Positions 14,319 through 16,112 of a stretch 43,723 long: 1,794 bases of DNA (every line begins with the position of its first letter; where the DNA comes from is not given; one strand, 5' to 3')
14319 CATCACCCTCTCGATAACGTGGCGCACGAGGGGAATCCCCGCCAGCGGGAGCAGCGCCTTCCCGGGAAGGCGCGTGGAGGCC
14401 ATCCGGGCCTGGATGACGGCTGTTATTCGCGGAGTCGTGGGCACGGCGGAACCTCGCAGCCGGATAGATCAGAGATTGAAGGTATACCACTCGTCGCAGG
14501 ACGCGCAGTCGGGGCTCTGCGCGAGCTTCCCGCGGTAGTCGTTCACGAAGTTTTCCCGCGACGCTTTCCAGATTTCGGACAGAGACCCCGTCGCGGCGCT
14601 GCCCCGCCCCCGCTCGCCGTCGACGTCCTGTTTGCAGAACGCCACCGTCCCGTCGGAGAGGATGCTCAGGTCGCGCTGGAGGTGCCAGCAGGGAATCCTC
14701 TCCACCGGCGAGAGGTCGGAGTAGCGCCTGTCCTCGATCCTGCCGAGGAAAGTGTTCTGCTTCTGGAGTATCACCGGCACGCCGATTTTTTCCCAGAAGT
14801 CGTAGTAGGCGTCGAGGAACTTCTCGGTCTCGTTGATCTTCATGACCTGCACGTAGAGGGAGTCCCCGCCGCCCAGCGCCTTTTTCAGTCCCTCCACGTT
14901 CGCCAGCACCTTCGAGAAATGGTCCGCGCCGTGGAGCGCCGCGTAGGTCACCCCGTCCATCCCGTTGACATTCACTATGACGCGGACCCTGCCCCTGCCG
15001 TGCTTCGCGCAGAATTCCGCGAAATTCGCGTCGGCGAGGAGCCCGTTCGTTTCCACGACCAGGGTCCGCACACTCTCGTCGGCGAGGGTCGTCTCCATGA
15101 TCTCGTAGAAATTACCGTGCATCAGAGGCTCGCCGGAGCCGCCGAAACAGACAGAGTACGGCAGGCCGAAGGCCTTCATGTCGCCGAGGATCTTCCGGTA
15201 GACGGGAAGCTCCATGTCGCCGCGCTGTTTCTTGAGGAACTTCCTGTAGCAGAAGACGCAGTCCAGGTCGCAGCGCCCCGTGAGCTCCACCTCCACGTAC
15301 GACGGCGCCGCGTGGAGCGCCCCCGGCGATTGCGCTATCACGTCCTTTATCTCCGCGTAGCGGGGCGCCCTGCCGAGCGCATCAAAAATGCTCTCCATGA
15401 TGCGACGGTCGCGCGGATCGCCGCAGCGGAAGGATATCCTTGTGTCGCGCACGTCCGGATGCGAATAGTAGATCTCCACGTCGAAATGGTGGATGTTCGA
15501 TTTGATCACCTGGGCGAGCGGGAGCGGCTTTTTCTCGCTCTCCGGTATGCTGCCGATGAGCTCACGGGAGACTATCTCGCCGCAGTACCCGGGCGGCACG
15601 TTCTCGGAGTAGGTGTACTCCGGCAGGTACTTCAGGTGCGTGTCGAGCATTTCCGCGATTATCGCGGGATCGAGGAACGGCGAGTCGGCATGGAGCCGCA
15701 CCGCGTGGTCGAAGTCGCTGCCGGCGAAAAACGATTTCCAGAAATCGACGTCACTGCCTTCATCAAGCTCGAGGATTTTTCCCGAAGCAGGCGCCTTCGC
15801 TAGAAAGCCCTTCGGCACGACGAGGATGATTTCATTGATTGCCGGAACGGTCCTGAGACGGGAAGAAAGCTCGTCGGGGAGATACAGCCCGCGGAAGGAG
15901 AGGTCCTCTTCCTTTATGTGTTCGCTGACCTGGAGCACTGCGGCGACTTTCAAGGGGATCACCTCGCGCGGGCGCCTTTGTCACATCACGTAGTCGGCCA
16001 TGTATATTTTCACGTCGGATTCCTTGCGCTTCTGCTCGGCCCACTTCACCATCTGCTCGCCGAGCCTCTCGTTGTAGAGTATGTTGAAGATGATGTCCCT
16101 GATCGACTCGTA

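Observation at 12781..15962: Radical SAM/SPASM enzyme fused to a degenerate SpsF-type cytidylyltransferase domain, operonic with an intact SpsF paralogue and a PseG/SpsG-like protein: uncharacterised nucleotide-sugar module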

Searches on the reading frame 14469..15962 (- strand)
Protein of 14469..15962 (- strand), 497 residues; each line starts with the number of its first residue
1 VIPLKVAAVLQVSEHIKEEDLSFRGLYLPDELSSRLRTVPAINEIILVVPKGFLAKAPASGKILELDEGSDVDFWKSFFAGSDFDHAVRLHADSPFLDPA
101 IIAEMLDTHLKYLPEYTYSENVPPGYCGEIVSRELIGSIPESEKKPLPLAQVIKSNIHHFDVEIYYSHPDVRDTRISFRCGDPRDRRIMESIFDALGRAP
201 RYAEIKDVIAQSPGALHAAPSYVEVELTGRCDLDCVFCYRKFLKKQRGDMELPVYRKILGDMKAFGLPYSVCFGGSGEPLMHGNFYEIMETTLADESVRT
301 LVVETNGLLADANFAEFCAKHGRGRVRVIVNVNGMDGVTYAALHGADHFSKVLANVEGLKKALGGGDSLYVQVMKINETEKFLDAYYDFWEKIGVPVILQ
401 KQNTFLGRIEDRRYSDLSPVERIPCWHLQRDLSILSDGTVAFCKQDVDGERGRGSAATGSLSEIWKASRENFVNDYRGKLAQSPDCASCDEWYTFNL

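Call 3: search_protein_families(library=ncbifam, proteins=[window:14469-15962:-], max_evalue=0.01)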
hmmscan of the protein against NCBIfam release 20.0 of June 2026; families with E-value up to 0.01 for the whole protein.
window:14469-15962:- (497 aa): 38 families (the best 25 are shown)
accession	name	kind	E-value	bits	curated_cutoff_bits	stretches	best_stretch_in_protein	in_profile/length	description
TIGR04321.1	spiroSPASM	subfamily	2.4e-112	376.2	250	1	82-496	87-509/510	spiro-SPASM protein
TIGR04317.1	W_rSAM_matur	equivalog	1.5e-20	73.6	380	1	222-361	5-138/349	tungsten cofactor oxidoreductase radical SAM maturase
TIGR02668.1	moaA_archaeal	equivalog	1.7e-10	40.4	325.25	1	224-365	13-146/303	GTP 3',8-cyclase MoaA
NF001199.0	PRK00164.2-1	equivalog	4.3e-10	39.2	231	1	225-362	16-148/308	GTP 3',8-cyclase MoaA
NF050035.1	rSAM_WgK_link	exception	7.1e-10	38.4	650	1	218-361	6-145/367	radical SAM/SPASM peptide maturase WgkB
TIGR04054.1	rSAM_NirJ1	equivalog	7.5e-10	38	650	1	200-410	17-217/387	putative heme d1 biosynthesis radical SAM protein NirJ1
TIGR04311.1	rSAM_Geo_metal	subfamily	1.5e-09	37.5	400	1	220-362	2-142/423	radical SAM/SPASM family putative metalloenzyme maturase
NF045646.2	rSAM_Se_TrsS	equivalog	2.6e-09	36.1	490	1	225-360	90-223/441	radical SAM (seleno)protein TrsS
TIGR04250.1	SCM_rSAM_ScmE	equivalog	3e-09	36.2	400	1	220-361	2-139/358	SynChlorMet cassette radical SAM/SPASM protein ScmE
TIGR03962.1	mycofact_rSAM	equivalog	6.2e-09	35.5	265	1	218-395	9-178/339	mycofactocin radical SAM maturase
TIGR04546.1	rSAM_ahbC_deAc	equivalog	7.4e-09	34.9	650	1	225-416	43-226/390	12,18-didecarboxysiroheme deacetylase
TIGR04251.1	SCM_rSAM_ScmF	equivalog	7.5e-09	35.4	400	1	226-357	9-139/353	SynChlorMet cassette radical SAM/SPASM protein ScmF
TIGR02666.1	moaA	equivalog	1.1e-08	34.4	284.05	1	222-361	11-152/336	GTP 3',8-cyclase MoaA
TIGR04545.1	rSAM_ahbD_hemeb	equivalog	2.5e-08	33.7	500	1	224-362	3-137/339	heme b synthase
TIGR04051.1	rSAM_NirJ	equivalog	7.2e-08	31.8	515.45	1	226-359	7-135/354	heme d1 biosynthesis radical SAM protein NirJ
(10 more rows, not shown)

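Call 4: search_protein_families(library=pfam, proteins=[window:14469-15962:-], max_evalue=0.01)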
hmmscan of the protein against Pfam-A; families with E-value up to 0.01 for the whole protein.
window:14469-15962:- (497 aa): 3 families
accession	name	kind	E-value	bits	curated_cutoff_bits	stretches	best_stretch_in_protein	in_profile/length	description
PF04055.27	Radical_SAM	-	2.1e-14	54.5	29.5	1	225-374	1-150/166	Radical SAM superfamily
PF13186.11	SPASM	-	8.6e-07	29.6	21.5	1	425-490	1-67/67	Iron-sulfur cluster-binding domain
PF02348.25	CTP_transf_3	-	0.0032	17.7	22.6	1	82-143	87-148/217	Cytidylyltransferase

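Call 8: search_solved_structures(query=window:14469-15962:-, max_evalue=0.01)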
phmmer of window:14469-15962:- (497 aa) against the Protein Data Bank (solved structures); distinct sequences matched with E-value up to 0.01: 3.
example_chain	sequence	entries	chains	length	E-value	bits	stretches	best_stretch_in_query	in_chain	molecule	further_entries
4m7t_A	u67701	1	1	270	0.00099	21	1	221-291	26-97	BtrN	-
4m7s_A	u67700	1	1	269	0.0014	20.5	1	221-291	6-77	BtrN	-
6efn_A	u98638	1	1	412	0.0066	18.3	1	220-361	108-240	Sporulation killing factor maturation protein SkfB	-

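Call 11: find_homologous_proteins(query=window:14469-15962:-, max_evalue=0.00001)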
Query window:14469-15962:- (497 aa): 342 proteins with E <= 0.00001 among 8000 candidates; the best 120 are listed.
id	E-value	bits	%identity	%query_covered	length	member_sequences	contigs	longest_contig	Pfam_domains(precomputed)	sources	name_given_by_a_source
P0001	0.0e+0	1133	98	100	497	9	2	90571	PF13186.12,PF04055.28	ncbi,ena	-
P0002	1.6e-282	956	80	99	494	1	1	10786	PF13186.12,PF04055.28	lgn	-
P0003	1.5e-266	903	77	99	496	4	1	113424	PF13186.12,PF04055.28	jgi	jgi:spiro-SPASM protein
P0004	5.3e-262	888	75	99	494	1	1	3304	PF13186.12,PF04055.28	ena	-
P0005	5.5e-226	769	65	99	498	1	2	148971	PF04055.28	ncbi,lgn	-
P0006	1.6e-200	685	58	99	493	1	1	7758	PF13186.12,PF04055.28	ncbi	-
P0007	4.5e-197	674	58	99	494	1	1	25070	PF13186.12,PF04055.28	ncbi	-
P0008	3.2e-196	671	57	99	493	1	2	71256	PF13186.12,PF04055.28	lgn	-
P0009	3.5e-196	671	57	99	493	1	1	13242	PF13186.12,PF04055.28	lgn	-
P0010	1.2e-195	669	57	99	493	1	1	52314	PF13186.12,PF04055.28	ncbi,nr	ncbi:MAG: spiro-SPASM protein [Spirochaetes bacterium]|nr:spiro-SPASM protein [Spirochaetota bacteri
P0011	3.7e-195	667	56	99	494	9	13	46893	PF13186.12,PF04055.28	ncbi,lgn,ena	-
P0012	1.4e-194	665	57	99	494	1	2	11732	PF13186.12,PF04055.28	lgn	-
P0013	1.3e-193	662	56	99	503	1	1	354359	PF13186.12,PF04055.28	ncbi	-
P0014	2.1e-193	662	56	99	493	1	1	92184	PF13186.12,PF04055.28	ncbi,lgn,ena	-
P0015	3.5e-192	658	56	99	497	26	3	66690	PF13186.12,PF04055.28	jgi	-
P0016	4.6e-190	651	56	99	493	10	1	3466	PF04055.28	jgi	-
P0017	4.9e-190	651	56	99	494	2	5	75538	PF13186.12,PF04055.28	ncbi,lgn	-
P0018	3.1e-189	648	56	98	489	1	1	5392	PF13186.12,PF04055.28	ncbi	-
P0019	1.0e-188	646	53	99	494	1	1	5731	PF13186.12,PF04055.28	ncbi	-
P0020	1.0e-188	646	55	99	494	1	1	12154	PF04055.28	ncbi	-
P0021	3.3e-187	641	55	99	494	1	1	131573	PF04055.28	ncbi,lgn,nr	ncbi:MAG TPA: spiro-SPASM protein [Spirochaetota bacterium]|nr:spiro-SPASM protein [Spirochaetota ba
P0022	1.2e-186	639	54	99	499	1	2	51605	PF13186.12,PF04055.28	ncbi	-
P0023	2.2e-186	638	55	99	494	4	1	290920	PF04055.28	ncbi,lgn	-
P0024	2.2e-186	638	54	99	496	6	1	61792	PF13186.12,PF04055.28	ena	-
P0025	3.0e-186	638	52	99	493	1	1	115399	PF13186.12,PF04055.28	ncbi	-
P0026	3.3e-186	638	54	100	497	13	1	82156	PF04055.28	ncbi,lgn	-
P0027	3.6e-186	638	54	99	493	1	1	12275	PF13186.12,PF04055.28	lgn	-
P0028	4.1e-186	638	55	99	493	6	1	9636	PF13186.12,PF04055.28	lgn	-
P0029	4.6e-186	637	55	99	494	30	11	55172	PF13186.12,PF04055.28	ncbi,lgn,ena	-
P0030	4.9e-185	634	53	99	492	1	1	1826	PF13186.12,PF04055.28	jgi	-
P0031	1.5e-184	632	52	99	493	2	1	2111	PF13186.12,PF04055.28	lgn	-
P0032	1.5e-184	632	53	99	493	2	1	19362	PF13186.12,PF04055.28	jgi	jgi:spiro-SPASM protein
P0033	2.2e-184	632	54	99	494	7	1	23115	PF13186.12,PF04055.28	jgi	jgi:spiro-SPASM protein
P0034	3.2e-184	631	53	99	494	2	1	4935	PF13186.12,PF04055.28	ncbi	-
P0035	1.4e-183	629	55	99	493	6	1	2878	PF13186.12,PF04055.28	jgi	-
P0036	1.5e-183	629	53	99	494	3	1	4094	PF13186.12,PF04055.28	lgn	-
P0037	1.9e-183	629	54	99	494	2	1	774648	PF13186.12,PF04055.28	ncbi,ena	-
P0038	3.0e-183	628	52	99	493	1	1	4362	PF13186.12,PF04055.28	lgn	-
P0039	5.1e-183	627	52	99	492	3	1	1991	PF13186.12,PF04055.28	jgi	-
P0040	8.6e-183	627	52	99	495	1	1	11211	PF13186.12,PF04055.28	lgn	-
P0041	1.1e-182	626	53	99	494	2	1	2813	PF13186.12,PF04055.28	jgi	jgi:spiro-SPASM protein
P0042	5.3e-182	624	52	99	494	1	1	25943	PF13186.12,PF04055.28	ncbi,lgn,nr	ncbi:MAG: spiro-SPASM protein [Spirochaetota bacterium]|nr:spiro-SPASM protein [Spirochaetota bacter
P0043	6.3e-182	624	53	99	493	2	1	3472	PF13186.12,PF04055.28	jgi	jgi:spiro-SPASM protein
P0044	7.4e-182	624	52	99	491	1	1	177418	PF13186.12,PF04055.28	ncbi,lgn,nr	ncbi:MAG: spiro-SPASM protein [Spirochaetes bacterium]|nr:spiro-SPASM protein [Spirochaetota bacteri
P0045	1.4e-181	623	51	99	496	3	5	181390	PF13186.12,PF04055.28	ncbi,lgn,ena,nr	ncbi:MAG TPA: spiro-SPASM protein [Spirochaetota bacterium]|nr:spiro-SPASM protein [Spirochaetota ba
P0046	1.4e-181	623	54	99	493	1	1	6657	PF13186.12,PF04055.28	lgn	-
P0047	2.6e-181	622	52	100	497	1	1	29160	PF13186.12,PF04055.28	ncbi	-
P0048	9.3e-181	620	52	99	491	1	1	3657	PF13186.12,PF04055.28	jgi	jgi:spiro-SPASM protein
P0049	1.5e-180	619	54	99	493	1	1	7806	PF13186.12,PF04055.28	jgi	jgi:spiro-SPASM protein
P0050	6.1e-180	617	55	100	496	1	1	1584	PF13186.12,PF04055.28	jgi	jgi:spiro-SPASM protein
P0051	6.8e-180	617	52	99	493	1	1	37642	PF13186.12,PF04055.28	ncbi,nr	ncbi:MAG: spiro-SPASM protein [Spirochaetes bacterium]|nr:spiro-SPASM protein [Spirochaetota bacteri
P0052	8.8e-180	617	53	99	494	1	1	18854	PF13186.12,PF04055.28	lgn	-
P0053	2.4e-179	615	52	99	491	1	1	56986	PF13186.12,PF04055.28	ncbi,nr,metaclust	ncbi:MAG: hypothetical protein A2176_15700 [Spirochaetes bacterium RBG_13_51_14]|nr:MAG: hypothetica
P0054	3.7e-179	615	52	99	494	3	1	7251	PF13186.12,PF04055.28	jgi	jgi:spiro-SPASM protein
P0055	5.5e-179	614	51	99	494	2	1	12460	PF13186.12,PF04055.28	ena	-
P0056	9.5e-179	613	51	99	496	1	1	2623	PF13186.12,PF04055.28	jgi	jgi:spiro-SPASM protein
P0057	1.1e-178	613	52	99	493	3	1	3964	PF13186.12,PF04055.28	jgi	jgi:spiro-SPASM protein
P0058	3.3e-178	611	53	99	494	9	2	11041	PF04055.28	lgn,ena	-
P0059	4.7e-178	611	54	99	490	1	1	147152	PF13186.12,PF04055.28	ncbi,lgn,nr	ncbi:MAG: spiro-SPASM protein [Spirochaetes bacterium]|nr:spiro-SPASM protein [Spirochaetota bacteri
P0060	6.5e-178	611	50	99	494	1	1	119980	PF13186.12,PF04055.28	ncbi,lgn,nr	ncbi:MAG: spiro-SPASM protein [Spirochaetota bacterium]|nr:spiro-SPASM protein [Spirochaetota bacter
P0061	9.7e-178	610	52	99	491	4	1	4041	PF13186.12,PF04055.28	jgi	-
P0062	2.0e-177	609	51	99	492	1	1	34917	PF13186.12,PF04055.28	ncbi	-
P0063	4.9e-177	608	51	99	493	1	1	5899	PF13186.12,PF04055.28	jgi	jgi:spiro-SPASM protein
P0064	7.6e-177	607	50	99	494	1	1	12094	PF13186.12,PF04055.28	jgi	jgi:spiro-SPASM protein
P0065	7.8e-177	607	51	99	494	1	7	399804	PF13186.12,PF04055.28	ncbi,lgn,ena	-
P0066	8.4e-177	607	52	99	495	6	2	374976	PF13186.12,PF04055.28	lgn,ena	-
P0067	1.9e-176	606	51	99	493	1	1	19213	PF13186.12,PF04055.28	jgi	jgi:spiro-SPASM protein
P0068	2.0e-176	606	49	99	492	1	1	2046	PF13186.12,PF04055.28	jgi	jgi:spiro-SPASM protein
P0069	3.5e-176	605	53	99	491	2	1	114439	PF13186.12,PF04055.28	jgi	jgi:spiro-SPASM protein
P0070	4.9e-176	604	51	99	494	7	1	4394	PF13186.12,PF04055.28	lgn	-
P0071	4.9e-175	601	53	99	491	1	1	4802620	PF04055.28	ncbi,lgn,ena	-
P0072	1.1e-174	600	53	99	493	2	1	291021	PF13186.12,PF04055.28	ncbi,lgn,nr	ncbi:MAG: spiro-SPASM protein [Spirochaetes bacterium]|nr:spiro-SPASM protein [Spirochaetota bacteri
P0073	1.2e-174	600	50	99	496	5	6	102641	PF13186.12,PF04055.28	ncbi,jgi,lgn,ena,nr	ncbi:MAG TPA: spiro-SPASM protein [Spirochaetota bacterium]|nr:spiro-SPASM protein [Spirochaetota ba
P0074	1.8e-174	599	50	99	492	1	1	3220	PF13186.12,PF04055.28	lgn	-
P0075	2.5e-174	599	51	99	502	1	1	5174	PF13186.12,PF04055.28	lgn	-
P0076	2.7e-174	599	52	99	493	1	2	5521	PF13186.12,PF04055.28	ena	-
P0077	3.8e-174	598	52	99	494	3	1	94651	PF04055.28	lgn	-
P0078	4.7e-174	598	52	99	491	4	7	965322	PF13186.12,PF04055.28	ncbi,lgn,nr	ncbi:MAG: spiro-SPASM protein [Spirochaetes bacterium]|nr:spiro-SPASM protein [Spirochaetota bacteri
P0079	5.7e-174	598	52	98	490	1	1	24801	PF13186.12,PF04055.28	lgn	-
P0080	6.0e-174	597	51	99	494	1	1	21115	PF04055.28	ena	-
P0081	1.5e-173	596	51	99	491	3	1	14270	PF13186.12,PF04055.28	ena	-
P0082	2.2e-173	596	53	96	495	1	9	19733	PF13186.12,PF04055.28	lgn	-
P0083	2.4e-173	595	52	99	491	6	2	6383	PF13186.12,PF04055.28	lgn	-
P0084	8.4e-173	594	50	99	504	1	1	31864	PF13186.12,PF04055.28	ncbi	-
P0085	1.1e-172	593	52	99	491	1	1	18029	PF13186.12,PF04055.28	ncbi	-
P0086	1.7e-172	593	55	97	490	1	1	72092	PF13186.12,PF04055.28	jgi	jgi:spiro-SPASM protein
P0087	4.7e-172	591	51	99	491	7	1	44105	PF13186.12,PF04055.28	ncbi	-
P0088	9.6e-172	590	53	99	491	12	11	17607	PF13186.12,PF04055.28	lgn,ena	-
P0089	1.6e-171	589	51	99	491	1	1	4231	PF13186.12,PF04055.28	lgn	-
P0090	1.9e-171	589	50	99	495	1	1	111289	PF13186.12,PF04055.28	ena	-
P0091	4.6e-171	588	51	99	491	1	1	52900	PF13186.12,PF04055.28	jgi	jgi:spiro-SPASM protein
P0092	6.9e-171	587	49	99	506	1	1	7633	PF13186.12,PF04055.28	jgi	-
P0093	8.6e-171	587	52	99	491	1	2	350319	PF13186.12,PF04055.28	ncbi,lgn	-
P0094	1.1e-170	587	50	99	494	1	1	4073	PF13186.12,PF04055.28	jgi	-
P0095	1.2e-170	587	51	100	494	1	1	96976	PF13186.12,PF04055.28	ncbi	-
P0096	1.2e-169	583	52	99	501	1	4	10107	PF13186.12,PF04055.28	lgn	-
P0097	5.2e-169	581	50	99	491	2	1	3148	PF04055.28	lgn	-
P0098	7.2e-169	581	51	98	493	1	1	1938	PF13186.12,PF04055.28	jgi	jgi:spiro-SPASM protein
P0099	9.6e-169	580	50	99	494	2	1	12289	PF13186.12,PF04055.28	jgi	-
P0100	1.0e-168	580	57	82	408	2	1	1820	PF13186.12,PF04055.28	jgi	jgi:spiro-SPASM protein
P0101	1.3e-168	580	51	97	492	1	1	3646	PF04055.28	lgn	-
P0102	2.1e-168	579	49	100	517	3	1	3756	PF13186.12,PF04055.28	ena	-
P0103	2.9e-168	579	50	99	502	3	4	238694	PF13186.12,PF04055.28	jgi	jgi:spiro-SPASM protein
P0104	4.3e-168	578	51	99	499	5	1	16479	PF13186.12,PF04055.28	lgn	-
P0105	4.9e-168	578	50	99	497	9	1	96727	PF04055.28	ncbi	-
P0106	8.0e-168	577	51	96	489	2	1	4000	PF13186.12,PF04055.28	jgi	jgi:spiro-SPASM protein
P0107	1.1e-167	577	50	99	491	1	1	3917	PF13186.12,PF04055.28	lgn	-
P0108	1.1e-167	577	50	99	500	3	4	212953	PF13186.12,PF04055.28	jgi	-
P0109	1.2e-167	577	51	99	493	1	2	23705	PF13186.12,PF04055.28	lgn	-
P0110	1.4e-167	576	47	99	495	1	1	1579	PF13186.12,PF04055.28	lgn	-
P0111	2.0e-167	576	50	99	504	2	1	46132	PF13186.12,PF04055.28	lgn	-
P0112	2.4e-167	576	50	98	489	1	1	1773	PF13186.12,PF04055.28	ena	-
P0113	3.3e-167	575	59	82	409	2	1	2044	PF04055.28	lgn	-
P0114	4.0e-167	575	50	99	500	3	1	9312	PF04055.28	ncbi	-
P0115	8.6e-167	574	48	99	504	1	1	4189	PF13186.12,PF04055.28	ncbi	-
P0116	1.5e-166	573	50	99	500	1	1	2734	PF04055.28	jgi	jgi:spiro-SPASM protein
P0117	3.0e-166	572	52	99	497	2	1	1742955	PF04055.28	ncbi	-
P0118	3.5e-166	572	53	97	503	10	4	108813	PF13186.12,PF04055.28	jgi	-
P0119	6.2e-166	571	49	99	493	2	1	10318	PF13186.12,PF04055.28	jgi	-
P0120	9.2e-166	570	49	99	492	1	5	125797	PF13186.12,PF04055.28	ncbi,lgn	-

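Call 14: find_related_loci(query=A1, collection=genome_contigs, flank=6000)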
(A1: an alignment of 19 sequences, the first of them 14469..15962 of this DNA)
Query A1 (497 aa) in genome_contigs; peptide patterns used: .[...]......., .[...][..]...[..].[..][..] (x = any residue, [..] = any of these).
161 stretches matched a pattern; 114 encode a relative of the query (tblastn E <= 1e-3); the best 80 are kept; 80 distinct loci.
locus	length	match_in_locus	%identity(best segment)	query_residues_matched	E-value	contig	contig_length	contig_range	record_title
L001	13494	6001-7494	65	4-497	0e+0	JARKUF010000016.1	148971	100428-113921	MAG: Spirochaetota bacterium isolate Seed_metabat.82 k141_606787, whole genome shotgun sequence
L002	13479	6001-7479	57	4-497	0e+0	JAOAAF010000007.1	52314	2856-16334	MAG: Spirochaetes bacterium isolate SKW14 NODE_7_length_52314_cov_4.680552, whole genome shotgun sequence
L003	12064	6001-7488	56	2-497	0e+0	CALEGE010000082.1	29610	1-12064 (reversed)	MAG TPA_asm: uncultured Spirochaetia bacterium isolate SRR1562008_bin.80_CONCOCT_v1.1_MAG genome assembly, contig: ERZ72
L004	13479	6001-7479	56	4-497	0e+0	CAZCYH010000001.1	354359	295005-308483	MAG TPA_asm: uncultured Leptospira sp. isolate binchicken_co135_192 genome assembly, contig: NODE_38_length_354359_cov_7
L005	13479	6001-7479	56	4-497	0e+0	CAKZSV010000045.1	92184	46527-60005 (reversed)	MAG: uncultured bacterium isolate N1_Bin_METABAT__35_1 genome assembly, contig: c_000000407225, whole genome shotgun seq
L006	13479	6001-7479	56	4-497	0e+0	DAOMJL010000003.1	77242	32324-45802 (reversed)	MAG TPA_asm: Spirochaetota bacterium isolate AMR_MDS_4899 NODE_221_length_77242_cov_12.028697, whole genome shotgun sequ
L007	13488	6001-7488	55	2-497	0e+0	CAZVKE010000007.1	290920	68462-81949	MAG TPA_asm: uncultured Leptospiraceae bacterium isolate SRP216815_co1_157 genome assembly, contig: NODE_40_length_29092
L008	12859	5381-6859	54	4-497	0e+0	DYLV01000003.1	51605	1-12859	MAG TPA_asm: Leptospira biflexa isolate SulCav_AS07-7_2_45_10 SulCav_AS07_7_533_length_51605_cov_6_553501, whole genome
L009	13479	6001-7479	53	4-497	0e+0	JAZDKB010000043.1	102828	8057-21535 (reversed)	MAG: Spirochaetota bacterium isolate MEGAHIT-group-0.510 k141_19880591, whole genome shotgun sequence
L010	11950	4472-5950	55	4-497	0e+0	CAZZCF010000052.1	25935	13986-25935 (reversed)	MAG TPA_asm: uncultured Leptospirales bacterium isolate binchicken_co334_180 genome assembly, contig: NODE_3109_length_2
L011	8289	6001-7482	52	4-497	0e+0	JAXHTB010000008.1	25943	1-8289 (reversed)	MAG: Spirochaetota bacterium isolate MAG13_tar_biofilm MAG13_8, whole genome shotgun sequence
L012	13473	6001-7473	53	4-497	0e+0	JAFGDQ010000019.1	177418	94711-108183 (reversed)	MAG: Spirochaetes bacterium isolate Zod_Metabat.1181 k87_2138013, whole genome shotgun sequence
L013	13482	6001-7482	54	4-497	0e+0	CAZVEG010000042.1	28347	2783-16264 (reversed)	MAG TPA_asm: uncultured Leptospirales bacterium isolate binchicken_co269_219 genome assembly, contig: NODE_1419_length_2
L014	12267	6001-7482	54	4-497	0e+0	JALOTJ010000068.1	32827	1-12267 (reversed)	MAG: Spirochaetes bacterium isolate Prado230 scaffold_4696, whole genome shotgun sequence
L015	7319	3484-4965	54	4-497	0e+0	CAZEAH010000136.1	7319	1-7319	MAG TPA_asm: uncultured Leptospirales bacterium isolate binchicken_co58_57 genome assembly, contig: NODE_7939_length_731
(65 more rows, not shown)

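Call 36: search_protein_representatives(alignment_id=A1)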
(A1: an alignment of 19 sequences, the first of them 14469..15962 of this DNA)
Query: 19 sequences, 494 profile positions. Proteins with E-value up to 0.001 (for the whole library): 26691; up to 1e-10: 5459; up to 1e-30: 442. The best 150 are listed.
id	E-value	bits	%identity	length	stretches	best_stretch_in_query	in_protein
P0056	9.9e-234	793.1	-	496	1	1-494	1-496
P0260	5.7e-226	767.5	-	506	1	2-494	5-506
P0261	1.1e-196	670.9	-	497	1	4-494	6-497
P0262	6.8e-167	572.7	-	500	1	3-494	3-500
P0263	3.1e-164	563.9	-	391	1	102-493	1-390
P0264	4.9e-157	540.1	-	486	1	1-493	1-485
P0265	2.0e-140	485.3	-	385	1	1-361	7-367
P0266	7.8e-132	457.0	-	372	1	129-422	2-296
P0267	2.7e-127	442.0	-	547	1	61-494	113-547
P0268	4.7e-118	411.6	-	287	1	1-286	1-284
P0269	3.9e-117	408.5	-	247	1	247-494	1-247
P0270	2.1e-112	392.9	-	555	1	52-493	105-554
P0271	1.6e-111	390.0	-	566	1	48-494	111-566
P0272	5.5e-101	355.3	-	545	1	42-494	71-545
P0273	3.1e-100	352.8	-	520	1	73-494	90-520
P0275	4.6e-98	345.6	-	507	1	79-494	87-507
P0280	2.4e-96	340.0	-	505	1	9-494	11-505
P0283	3.7e-95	336.0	-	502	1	3-494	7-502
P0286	1.1e-93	331.1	-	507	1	70-494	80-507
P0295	2.7e-90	320.0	-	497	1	50-494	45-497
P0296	6.8e-90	318.7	-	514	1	71-494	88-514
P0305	2.3e-85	303.8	-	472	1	71-493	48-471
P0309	4.3e-83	296.3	-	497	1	68-493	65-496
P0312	5.5e-82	292.6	-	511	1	80-493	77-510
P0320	1.6e-78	281.2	-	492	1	69-493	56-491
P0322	4.0e-78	279.9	-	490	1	79-492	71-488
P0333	9.9e-75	268.7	-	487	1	82-492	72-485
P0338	5.2e-74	266.3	-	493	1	27-494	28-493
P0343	5.7e-71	256.3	-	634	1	78-494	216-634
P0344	5.7e-71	256.3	-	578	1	79-493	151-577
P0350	2.0e-69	251.2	-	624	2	91-387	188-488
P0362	3.6e-66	240.4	-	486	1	42-494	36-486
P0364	6.1e-66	239.7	-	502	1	82-494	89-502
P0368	4.2e-65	236.9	-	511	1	79-493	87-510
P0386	2.3e-62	227.9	-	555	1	78-493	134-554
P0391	2.2e-61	224.6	-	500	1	27-494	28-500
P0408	5.0e-59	216.9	-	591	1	84-493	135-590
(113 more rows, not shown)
